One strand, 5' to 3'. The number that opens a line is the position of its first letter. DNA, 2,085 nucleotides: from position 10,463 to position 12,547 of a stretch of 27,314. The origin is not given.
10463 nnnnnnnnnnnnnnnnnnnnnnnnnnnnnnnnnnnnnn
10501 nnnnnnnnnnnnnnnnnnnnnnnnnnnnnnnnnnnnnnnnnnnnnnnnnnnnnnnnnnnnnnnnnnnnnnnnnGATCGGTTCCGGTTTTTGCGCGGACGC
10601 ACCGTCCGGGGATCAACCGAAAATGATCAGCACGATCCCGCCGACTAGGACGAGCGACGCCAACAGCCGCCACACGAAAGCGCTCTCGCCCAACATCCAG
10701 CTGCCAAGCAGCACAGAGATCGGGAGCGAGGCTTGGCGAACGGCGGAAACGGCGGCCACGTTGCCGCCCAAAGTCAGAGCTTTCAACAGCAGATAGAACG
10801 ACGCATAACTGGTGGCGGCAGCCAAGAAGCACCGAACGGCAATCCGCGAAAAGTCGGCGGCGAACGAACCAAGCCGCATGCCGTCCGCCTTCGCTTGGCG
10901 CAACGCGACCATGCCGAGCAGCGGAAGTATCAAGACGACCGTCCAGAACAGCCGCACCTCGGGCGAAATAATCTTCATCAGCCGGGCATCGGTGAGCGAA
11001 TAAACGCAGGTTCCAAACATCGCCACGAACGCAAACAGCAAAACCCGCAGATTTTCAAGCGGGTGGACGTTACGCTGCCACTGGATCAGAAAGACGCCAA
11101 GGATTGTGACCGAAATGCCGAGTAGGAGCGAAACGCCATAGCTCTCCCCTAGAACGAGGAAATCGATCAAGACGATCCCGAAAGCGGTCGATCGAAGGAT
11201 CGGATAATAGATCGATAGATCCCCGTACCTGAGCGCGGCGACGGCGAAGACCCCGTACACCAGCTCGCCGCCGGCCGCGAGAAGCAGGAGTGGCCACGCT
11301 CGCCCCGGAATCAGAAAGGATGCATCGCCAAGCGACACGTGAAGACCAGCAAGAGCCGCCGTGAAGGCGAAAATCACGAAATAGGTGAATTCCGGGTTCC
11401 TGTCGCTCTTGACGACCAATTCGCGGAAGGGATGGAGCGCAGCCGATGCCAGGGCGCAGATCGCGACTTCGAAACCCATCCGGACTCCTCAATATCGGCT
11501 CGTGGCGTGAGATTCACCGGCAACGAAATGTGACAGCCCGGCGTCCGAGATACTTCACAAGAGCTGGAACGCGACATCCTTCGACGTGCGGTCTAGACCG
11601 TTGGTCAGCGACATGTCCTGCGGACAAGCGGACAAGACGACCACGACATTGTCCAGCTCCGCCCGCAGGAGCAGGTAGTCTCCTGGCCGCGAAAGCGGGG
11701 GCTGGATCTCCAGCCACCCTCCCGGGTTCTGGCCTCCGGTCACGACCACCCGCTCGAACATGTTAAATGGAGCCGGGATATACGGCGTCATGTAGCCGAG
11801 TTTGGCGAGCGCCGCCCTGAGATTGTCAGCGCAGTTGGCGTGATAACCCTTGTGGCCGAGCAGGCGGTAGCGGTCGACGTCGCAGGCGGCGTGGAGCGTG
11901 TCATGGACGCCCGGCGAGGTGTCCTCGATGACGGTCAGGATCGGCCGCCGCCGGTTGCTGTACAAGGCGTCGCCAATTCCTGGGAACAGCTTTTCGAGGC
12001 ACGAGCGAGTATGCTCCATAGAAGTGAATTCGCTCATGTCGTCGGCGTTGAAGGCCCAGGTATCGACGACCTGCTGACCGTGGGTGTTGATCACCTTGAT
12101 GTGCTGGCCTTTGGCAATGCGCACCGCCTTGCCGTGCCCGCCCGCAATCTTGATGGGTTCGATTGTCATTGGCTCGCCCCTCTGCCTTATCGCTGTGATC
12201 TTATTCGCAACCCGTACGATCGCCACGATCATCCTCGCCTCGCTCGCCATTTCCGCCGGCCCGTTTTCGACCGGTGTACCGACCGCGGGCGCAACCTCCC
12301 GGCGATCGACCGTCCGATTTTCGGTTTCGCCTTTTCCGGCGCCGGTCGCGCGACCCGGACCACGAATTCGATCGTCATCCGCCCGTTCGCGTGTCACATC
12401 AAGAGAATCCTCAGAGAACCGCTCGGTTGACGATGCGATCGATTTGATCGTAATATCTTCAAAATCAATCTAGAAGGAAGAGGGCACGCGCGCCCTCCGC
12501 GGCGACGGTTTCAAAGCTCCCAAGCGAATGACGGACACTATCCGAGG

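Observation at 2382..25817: Non-canonical aminophosphonate catabolic island: PhnSTU + PhnY + PhnA, with a replacement front end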

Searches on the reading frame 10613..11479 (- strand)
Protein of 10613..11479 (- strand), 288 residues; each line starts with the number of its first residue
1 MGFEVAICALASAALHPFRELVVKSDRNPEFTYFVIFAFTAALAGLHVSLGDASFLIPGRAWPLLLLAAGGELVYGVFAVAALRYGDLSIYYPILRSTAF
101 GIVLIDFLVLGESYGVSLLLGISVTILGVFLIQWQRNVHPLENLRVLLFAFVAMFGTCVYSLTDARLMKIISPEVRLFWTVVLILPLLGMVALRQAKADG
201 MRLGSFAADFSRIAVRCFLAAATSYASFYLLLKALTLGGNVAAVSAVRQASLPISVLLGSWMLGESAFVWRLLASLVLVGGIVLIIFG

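Call 4: search_protein_families(library=pfam, proteins=[window:10613-11479:-])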
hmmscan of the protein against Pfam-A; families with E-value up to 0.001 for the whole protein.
window:10613-11479:- (288 aa): 1 family
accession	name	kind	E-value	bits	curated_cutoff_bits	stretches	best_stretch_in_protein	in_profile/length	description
PF00892.27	EamA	-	2.3e-09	38.1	28.2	2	7-132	9-133/135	EamA-like transporter family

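Call 6: search_protein_families(library=ncbifam, proteins=[window:10613-11479:-], max_evalue=0.00001)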
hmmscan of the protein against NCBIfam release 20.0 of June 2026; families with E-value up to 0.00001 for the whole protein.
window:10613-11479:- (288 aa): 1 family
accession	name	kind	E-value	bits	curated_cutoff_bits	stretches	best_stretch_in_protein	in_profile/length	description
TIGR03340.1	phn_DUF6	hypoth_equivalog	1.7e-23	83.7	288.15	1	10-285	7-281/281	phosphonate utilization associated putative membrane protein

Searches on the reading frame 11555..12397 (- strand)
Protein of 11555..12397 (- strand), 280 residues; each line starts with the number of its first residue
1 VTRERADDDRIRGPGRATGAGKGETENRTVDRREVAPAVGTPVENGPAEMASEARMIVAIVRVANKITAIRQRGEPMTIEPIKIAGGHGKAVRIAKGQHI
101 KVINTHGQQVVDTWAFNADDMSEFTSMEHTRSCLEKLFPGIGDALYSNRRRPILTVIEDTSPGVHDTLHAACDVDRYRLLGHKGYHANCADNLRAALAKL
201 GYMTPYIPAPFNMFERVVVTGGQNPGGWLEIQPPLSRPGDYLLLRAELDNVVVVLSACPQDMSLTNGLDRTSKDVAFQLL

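Call 4: search_protein_families(library=pfam, proteins=[window:11555-12397:-])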
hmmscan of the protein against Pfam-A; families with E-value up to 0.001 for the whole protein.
window:11555-12397:- (280 aa): 1 family
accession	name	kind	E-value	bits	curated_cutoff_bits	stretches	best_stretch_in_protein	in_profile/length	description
PF09347.15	DUF1989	-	6.5e-49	166.2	27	1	84-249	3-166/168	Domain of unknown function (DUF1989)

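Call 6: search_protein_families(library=ncbifam, proteins=[window:11555-12397:-], max_evalue=0.00001)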
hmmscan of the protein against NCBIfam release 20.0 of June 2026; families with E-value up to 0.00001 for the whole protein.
window:11555-12397:- (280 aa): 3 families
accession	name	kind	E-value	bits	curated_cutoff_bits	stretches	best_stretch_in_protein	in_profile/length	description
NF053776.1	TmaoDeMthMsil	equivalog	2.5e-31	109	1100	1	49-272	135-356/763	trimethylamine N-oxide demethylase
TIGR03424.1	urea_degr_1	equivalog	1.4e-26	93.4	284.7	1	92-272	16-192/198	urea amidolyase associated protein UAAP2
TIGR03425.1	urea_degr_2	hypoth_equivalog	2.2e-19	69.6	205.95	1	84-262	7-187/233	urea amidolyase associated protein UAAP1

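Call 31: find_related_loci(query=window:11555-12397:-, collection=metagenome_contigs, flank=10000)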
Query window:11555-12397:- (280 aa) in metagenome_contigs; peptide patterns used: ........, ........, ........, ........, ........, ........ (x = any residue, [..] = any of these).
311 stretches matched a pattern; 174 encode a relative of the query (tblastn E <= 1e-3); the best 80 are kept; 80 distinct loci.
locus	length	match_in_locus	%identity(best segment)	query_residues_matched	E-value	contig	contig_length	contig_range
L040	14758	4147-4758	81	77-280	2e-115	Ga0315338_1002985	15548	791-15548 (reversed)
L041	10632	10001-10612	81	77-280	3e-114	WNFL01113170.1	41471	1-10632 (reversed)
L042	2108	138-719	56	82-280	2e-79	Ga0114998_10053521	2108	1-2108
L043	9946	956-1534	56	83-280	5e-76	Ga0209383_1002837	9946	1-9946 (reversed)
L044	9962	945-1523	56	83-280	5e-76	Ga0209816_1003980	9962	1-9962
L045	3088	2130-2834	49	38-280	3e-71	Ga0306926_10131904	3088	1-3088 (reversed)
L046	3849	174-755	56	82-280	4e-70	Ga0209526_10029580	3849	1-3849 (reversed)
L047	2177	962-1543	55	82-280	2e-71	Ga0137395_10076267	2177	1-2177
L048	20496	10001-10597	59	77-279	2e-69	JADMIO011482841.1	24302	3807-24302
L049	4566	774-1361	53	80-280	1e-69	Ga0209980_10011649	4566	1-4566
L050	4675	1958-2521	58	76-267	8e-70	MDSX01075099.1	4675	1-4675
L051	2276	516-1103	54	80-280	1e-70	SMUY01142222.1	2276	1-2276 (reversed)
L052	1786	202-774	55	80-275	1e-71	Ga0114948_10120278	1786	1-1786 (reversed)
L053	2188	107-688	54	82-280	1e-69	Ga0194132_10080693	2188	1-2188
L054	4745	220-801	55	82-280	9e-68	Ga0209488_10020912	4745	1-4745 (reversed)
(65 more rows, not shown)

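Call 43: search_solved_structures(query=window:11555-12397:-, max_evalue=0.001)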
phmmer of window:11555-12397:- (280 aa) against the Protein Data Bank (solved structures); distinct sequences matched with E-value up to 0.001: 4.
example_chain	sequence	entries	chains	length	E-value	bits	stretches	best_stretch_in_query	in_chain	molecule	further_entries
3oru_A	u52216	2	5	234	4.2e-57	196.8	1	84-270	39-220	DUF1989 family protein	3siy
9q59_A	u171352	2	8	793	1.5e-19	73.6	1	79-268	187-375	trimethylamine N-oxide demethylase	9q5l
9q5a_A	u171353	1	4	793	2.6e-18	69.6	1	79-268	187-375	Trimethylamine N-oxide Demethylase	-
3di4_A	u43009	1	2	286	1e-10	44.6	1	84-264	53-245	Uncharacterized Protein DUF1989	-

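Call 46: search_protein_families(library=ncbifam, proteins=[L041:3-908:-, L041:919-2310:-, L041:2321-3541:-, L041:3538-4629:-, L041:4420-5856:+, L040:11660-12505:-, L040:12701-13534:-, L040:13531-14757:-], max_evalue=1e-10)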
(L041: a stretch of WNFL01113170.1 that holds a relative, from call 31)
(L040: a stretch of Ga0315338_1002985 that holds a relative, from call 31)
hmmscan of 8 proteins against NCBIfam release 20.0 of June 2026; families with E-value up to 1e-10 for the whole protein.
L041:3-908:- (302 aa): 3 families
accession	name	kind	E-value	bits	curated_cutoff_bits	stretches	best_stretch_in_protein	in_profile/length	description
TIGR00704.1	NaPi_cotrn_rel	hypoth_equivalog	3.7e-86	289.5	210.1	1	1-301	1-301/308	Na/Pi-cotransporter II-related protein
NF037997.1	Na_Pi_symport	subfamily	9.4e-38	130.3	50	1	10-301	4-294/294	Na/Pi symporter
TIGR01013.1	2a58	subfamily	2.8e-37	128.7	306.15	1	68-301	2-235/456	sodium-dependent inorganic phosphate transporter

L041:919-2310:- (463 aa): 43 families (the best 25 are shown)
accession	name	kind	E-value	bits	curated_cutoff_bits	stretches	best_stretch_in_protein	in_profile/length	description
TIGR03250.1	PhnAcAld_DH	equivalog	2.5e-259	860.7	635.65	1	6-462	16-472/472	phosphonoacetaldehyde dehydrogenase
NF040648.1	lactal_redase_Meth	equivalog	4.8e-133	444.5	650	1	9-458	13-460/463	lactaldehyde dehydrogenase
NF047626.1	SulfactDhSafD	equivalog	2.7e-114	382.7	700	1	11-458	5-452/454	sulfoacetaldehyde dehydrogenase SafD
TIGR01804.1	BADH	equivalog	8.7e-98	327.8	668.6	1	2-456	8-467/467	betaine-aldehyde dehydrogenase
NF006916.0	PRK09407.1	equivalog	2.1e-96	323.6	521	1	7-457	34-489/526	succinic semialdehyde dehydrogenase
TIGR01780.1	SSADH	subfamily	6.3e-95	318.7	646.35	1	11-456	1-448/448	succinate-semialdehyde dehydrogenase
NF009725.0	PRK13252.1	equivalog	2.1e-91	306.8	593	1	2-458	17-477/488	betaine-aldehyde dehydrogenase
NF042993.1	AlphKGSA_gudD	equivalog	1e-87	294.9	770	1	7-458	19-478/481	alpha-ketoglutaric semialdehyde dehydrogenase GucD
NF052305.1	DioxValDhHalo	equivalog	1.5e-86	291.2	750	1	11-457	24-478/483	2,5-dioxovalerate dehydrogenase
NF010000.0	PRK13473.1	subfamily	1.8e-86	290.7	615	1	6-455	16-467/475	aminobutyraldehyde dehydrogenase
NF007497.0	PRK10090.1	equivalog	2.6e-86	290.3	500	1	2-441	17-459/480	aldehyde dehydrogenase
NF006915.0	PRK09406.1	equivalog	2e-85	287.4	730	1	9-458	3-454/457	NADP-dependent succinic semialdehyde dehydrogenase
NF040869.1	G3PDH_Arch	equivalog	7e-85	285.6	780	1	8-458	34-489/502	NADP-dependent glyceraldehyde-3-phosphate dehydrogenase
NF045735.1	PaDhStyDPseudo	equivalog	4.8e-81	272.8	850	1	3-459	14-480/483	phenylacetaldehyde dehydrogenase StyD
NF008415.0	PRK11241.1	equivalog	2.5e-80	270.5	828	1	4-457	23-477/482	NADP-dependent succinate-semialdehyde dehydrogenase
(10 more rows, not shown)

L041:2321-3541:- (406 aa): 1 family
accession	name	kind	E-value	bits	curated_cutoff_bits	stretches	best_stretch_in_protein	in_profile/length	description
TIGR02335.1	hydr_PhnA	equivalog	7.4e-169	562.1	407.55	1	4-390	1-407/408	phosphonoacetate hydrolase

L041:3538-4629:- (363 aa): 6 families
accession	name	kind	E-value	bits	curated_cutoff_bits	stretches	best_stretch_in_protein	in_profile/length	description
TIGR03338.1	phnR_burk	equivalog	1.4e-87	292.8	271.5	1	131-341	3-212/212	phosphonate utilization associated transcriptional regulator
NF003011.0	PRK03837.1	subfamily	4.5e-26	91.9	260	1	211-344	105-235/241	transcriptional regulator NanR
NF008576.0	PRK11534.1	equivalog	9.5e-17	61.4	218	1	146-336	14-211/225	DNA-binding transcriptional regulator CsiR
NF007001.0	PRK09464.1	equivalog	8.4e-15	55.1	330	1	136-334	7-224/254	pyruvate dehydrogenase complex transcriptional repressor PdhR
NF007741.0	PRK10421.1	equivalog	1.1e-13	51.2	311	0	214-342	102-233/262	transcriptional regulator LldR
NF008504.0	PRK11414.1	equivalog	3.1e-13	49.9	225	1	136-274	8-146/221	GntR family transcriptional regulator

L041:4420-5856:+ (478 aa): 26 families (the best 25 are shown)
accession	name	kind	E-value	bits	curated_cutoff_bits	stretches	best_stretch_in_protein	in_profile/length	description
NF005686.0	PRK07486.1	subfamily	2.5e-121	405.7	465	1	3-465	10-477/486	amidase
NF004815.0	PRK06169.1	equivalog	9.1e-108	360.8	506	1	2-466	5-464/471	amidase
NF005687.0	PRK07487.1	subfamily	4e-88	296.2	428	1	1-463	2-458/468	amidase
NF004717.0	PRK06061.1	equivalog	2.7e-82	277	498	1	11-468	21-474/483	amidase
NF004816.0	PRK06170.1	equivalog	4.8e-77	259.7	503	1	8-462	13-483/493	amidase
TIGR02715.1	amido_AtzE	subfamily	2.9e-73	247.4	425.75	1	11-459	4-446/452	AtzE family amidohydrolase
NF009119.0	PRK12470.1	equivalog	3e-73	247.4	498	1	1-466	3-457/462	amidase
NF005450.0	PRK07042.1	equivalog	1.3e-72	244.8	458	1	1-468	1-459/464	amidase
NF006631.0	PRK09201.1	equivalog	3.4e-71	240.4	461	1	5-463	5-456/466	AtzE family amidohydrolase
TIGR00132.1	gatA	equivalog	3.4e-65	220.6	481.1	2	19-322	8-307/466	Asp-tRNA(Asn)/Glu-tRNA(Gln) amidotransferase subunit GatA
NF005688.0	PRK07488.1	equivalog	3.7e-62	210.8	532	1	2-465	6-470/474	indoleacetamide hydrolase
NF005899.0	PRK07869.1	equivalog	2.2e-57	194.9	418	1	9-459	17-460/471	amidase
NF006043.0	PRK08186.1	subfamily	1.7e-53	182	487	1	7-462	7-449/600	allophanate hydrolase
NF005460.0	PRK07056.1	subfamily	1.9e-52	178.7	447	1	15-461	16-453/457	amidase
NF004766.0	PRK06102.1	equivalog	8.6e-50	170.1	559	1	14-460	15-450/455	amidase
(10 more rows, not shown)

L040:11660-12505:- (281 aa): 0 families

L040:12701-13534:- (277 aa): 2 families
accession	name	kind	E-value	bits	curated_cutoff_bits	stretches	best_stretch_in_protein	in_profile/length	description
TIGR00262.1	trpA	equivalog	1e-72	244.1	102.35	1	9-262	2-256/256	tryptophan synthase subunit alpha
NF009621.0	PRK13125.1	equivalog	4.7e-27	94.9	234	1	15-266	2-241/244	tryptophan synthase subunit alpha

L040:13531-14757:- (408 aa): 7 families
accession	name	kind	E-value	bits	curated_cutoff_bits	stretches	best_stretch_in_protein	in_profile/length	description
NF010376.0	PRK13803.1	equivalog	9.4e-198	658.8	819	1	15-401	206-592/600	bifunctional phosphoribosylanthranilate isomerase/tryptophan synthase subunit beta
TIGR00263.1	trpB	equivalog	4e-187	622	392.45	1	20-402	1-383/385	tryptophan synthase subunit beta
NF010375.0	PRK13802.1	equivalog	5.8e-149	497.3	1386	1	21-401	278-670/695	bifunctional indole-3-glycerol phosphate synthase/tryptophan synthase subunit beta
TIGR01415.1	trpB_rel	hypoth_equivalog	4.3e-53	180.6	518.85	1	42-400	45-412/419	TrpB-like pyridoxal phosphate-dependent enzyme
NF009057.0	PRK12391.1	equivalog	9.4e-52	176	366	1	42-400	57-422/441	TrpB-like pyridoxal phosphate-dependent enzyme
NF006390.0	PRK08639.1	equivalog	2.3e-12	46.6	421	0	69-273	25-214/418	threonine ammonia-lyase IlvA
NF040741.1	ornith_OrtB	equivalog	4.6e-11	41.8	550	0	77-253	74-241/464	2-amino-4-oxopentanoate thiolase subunit OrtB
